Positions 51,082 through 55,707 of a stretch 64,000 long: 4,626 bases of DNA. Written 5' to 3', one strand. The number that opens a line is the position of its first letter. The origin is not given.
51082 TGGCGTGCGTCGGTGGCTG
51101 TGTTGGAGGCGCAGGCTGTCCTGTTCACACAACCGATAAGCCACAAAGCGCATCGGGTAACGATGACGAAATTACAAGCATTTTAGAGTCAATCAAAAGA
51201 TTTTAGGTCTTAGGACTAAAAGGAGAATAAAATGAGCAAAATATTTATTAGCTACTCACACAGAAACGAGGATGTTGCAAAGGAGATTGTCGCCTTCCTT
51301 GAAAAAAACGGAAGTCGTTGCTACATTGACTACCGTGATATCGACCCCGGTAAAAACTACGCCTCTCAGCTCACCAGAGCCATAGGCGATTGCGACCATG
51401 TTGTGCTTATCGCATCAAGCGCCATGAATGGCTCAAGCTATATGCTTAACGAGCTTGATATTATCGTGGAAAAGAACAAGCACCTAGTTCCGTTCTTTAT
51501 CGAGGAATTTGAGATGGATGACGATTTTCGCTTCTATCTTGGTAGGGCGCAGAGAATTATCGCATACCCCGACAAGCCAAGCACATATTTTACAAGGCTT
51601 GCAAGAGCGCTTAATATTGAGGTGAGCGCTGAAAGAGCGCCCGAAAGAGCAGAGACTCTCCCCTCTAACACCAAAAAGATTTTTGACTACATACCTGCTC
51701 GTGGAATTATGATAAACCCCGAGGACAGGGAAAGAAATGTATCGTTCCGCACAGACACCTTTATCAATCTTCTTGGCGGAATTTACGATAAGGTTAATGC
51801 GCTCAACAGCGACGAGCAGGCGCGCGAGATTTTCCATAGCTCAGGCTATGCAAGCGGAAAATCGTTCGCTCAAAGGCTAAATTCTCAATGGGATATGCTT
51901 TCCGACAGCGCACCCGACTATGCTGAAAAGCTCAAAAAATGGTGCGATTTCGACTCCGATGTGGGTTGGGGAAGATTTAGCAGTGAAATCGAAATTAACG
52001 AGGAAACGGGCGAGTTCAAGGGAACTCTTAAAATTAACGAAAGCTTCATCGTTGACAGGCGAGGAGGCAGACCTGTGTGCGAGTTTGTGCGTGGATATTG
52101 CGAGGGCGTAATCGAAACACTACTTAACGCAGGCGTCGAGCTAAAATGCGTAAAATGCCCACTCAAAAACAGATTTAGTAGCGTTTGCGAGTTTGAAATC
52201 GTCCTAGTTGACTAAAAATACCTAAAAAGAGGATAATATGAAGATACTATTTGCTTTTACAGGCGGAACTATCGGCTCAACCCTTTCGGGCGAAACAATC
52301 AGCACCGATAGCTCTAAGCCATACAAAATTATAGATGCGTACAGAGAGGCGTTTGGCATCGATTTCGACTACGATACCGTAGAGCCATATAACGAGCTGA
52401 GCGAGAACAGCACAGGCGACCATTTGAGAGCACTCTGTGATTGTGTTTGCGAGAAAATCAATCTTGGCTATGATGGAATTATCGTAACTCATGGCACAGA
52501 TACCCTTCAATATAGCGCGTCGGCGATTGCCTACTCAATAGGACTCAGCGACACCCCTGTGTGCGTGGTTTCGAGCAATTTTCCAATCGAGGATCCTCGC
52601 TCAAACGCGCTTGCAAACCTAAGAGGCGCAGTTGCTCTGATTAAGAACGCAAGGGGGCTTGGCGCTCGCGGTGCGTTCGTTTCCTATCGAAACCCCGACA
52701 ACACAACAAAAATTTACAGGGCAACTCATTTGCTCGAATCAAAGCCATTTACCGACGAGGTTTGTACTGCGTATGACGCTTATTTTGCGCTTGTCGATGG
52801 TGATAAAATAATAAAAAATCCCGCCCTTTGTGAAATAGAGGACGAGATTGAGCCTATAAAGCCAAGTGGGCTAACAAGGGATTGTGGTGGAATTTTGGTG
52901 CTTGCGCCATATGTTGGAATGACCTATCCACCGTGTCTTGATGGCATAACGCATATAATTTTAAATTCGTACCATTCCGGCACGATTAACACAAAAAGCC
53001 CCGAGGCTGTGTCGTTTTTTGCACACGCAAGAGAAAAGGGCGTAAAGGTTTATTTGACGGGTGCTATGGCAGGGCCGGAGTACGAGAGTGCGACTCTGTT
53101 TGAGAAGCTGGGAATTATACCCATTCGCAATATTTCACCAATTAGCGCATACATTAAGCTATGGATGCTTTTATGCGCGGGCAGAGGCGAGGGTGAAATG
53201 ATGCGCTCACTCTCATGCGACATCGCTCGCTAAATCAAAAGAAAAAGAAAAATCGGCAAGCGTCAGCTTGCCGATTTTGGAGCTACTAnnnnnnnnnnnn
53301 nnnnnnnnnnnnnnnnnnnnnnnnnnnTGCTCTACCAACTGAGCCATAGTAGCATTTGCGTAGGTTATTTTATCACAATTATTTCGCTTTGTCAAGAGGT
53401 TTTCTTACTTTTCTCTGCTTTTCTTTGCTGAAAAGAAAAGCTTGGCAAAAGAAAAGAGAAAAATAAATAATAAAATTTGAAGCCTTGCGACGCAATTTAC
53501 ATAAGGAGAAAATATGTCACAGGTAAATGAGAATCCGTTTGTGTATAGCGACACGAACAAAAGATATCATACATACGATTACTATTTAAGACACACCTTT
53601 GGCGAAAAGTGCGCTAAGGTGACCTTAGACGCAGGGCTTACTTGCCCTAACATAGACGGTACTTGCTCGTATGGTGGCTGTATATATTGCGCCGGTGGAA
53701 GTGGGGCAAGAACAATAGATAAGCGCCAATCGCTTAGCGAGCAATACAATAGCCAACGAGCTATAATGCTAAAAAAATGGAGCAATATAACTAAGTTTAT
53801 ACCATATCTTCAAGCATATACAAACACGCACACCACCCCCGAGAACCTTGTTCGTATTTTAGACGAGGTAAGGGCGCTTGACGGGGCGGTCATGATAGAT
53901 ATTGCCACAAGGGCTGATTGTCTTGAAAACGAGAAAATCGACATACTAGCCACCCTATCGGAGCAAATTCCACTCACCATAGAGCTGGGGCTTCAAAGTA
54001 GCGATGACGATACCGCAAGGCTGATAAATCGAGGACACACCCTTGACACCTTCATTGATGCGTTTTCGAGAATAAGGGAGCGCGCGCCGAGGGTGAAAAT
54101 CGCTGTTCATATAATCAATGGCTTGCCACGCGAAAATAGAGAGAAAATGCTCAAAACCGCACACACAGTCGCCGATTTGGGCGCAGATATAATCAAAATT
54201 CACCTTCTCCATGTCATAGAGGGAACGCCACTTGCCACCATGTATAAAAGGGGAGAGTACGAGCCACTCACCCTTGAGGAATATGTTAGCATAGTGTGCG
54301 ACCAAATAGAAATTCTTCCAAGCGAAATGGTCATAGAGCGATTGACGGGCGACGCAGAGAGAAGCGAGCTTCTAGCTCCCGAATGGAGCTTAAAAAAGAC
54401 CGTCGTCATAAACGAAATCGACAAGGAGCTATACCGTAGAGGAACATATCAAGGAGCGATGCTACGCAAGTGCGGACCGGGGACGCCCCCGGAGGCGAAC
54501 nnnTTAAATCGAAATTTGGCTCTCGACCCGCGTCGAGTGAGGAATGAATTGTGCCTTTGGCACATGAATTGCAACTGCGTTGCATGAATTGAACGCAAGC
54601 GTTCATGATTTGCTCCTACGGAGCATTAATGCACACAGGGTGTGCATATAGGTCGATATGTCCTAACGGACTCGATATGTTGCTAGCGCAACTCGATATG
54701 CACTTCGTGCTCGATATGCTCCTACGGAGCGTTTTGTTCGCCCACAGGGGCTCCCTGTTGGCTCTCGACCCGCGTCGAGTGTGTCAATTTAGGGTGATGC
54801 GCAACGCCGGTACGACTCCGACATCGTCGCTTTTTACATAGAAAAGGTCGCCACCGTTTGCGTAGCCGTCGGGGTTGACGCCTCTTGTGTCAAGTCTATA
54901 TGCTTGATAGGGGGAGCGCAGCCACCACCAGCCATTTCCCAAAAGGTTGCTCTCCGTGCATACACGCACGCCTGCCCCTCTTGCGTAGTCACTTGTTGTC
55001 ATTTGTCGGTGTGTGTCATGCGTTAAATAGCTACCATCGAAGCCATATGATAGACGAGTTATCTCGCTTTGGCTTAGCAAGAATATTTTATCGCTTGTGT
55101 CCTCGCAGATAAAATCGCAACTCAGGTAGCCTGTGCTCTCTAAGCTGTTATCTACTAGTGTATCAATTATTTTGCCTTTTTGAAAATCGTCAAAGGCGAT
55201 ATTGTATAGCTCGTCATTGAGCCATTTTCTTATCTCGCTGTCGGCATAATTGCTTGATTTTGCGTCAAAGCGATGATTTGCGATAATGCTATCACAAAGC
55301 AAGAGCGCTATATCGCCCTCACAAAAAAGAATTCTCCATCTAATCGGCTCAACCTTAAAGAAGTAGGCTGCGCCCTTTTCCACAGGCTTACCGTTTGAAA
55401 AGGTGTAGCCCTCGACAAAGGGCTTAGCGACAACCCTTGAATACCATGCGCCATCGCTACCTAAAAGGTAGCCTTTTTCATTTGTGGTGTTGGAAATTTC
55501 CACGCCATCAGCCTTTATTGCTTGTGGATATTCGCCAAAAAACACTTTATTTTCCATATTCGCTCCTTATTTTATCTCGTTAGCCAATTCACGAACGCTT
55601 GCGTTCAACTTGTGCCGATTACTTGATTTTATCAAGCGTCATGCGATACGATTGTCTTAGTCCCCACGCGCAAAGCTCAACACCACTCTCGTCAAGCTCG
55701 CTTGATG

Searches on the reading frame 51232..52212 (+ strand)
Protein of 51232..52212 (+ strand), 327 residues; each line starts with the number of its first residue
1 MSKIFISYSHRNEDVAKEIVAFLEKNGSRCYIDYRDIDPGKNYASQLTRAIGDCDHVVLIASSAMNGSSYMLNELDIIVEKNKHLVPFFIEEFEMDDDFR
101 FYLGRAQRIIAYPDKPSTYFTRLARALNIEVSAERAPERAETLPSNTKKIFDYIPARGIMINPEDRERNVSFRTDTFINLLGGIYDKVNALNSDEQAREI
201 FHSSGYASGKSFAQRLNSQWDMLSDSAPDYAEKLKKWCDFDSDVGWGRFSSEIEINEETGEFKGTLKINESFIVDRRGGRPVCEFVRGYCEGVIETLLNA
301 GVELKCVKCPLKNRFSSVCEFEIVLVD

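Call 88: search_protein_families(library=pfam, proteins=[window:51232-52212:+], max_evalue=0.00001)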
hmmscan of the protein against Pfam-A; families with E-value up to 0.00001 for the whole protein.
window:51232-52212:+ (327 aa): 2 families
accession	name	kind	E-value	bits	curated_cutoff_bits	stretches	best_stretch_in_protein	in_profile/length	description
PF13676.11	TIR_2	-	8.1e-19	68.7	28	1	4-94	1-94/122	TIR domain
PF01582.25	TIR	-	4.7e-09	36.7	21.3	1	8-83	10-85/179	TIR domain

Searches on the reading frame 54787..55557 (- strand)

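Call 24: search_protein_families(library=pfam, proteins=[window:54787-55557:-])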
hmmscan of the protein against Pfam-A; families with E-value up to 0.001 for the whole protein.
window:54787-55557:- (257 aa): 1 family
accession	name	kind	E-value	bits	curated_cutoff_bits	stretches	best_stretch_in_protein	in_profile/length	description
PF19789.6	DUF6273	-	2.9e-20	73.3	23.5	1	85-254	5-170/172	Domain of unknown function (DUF6273)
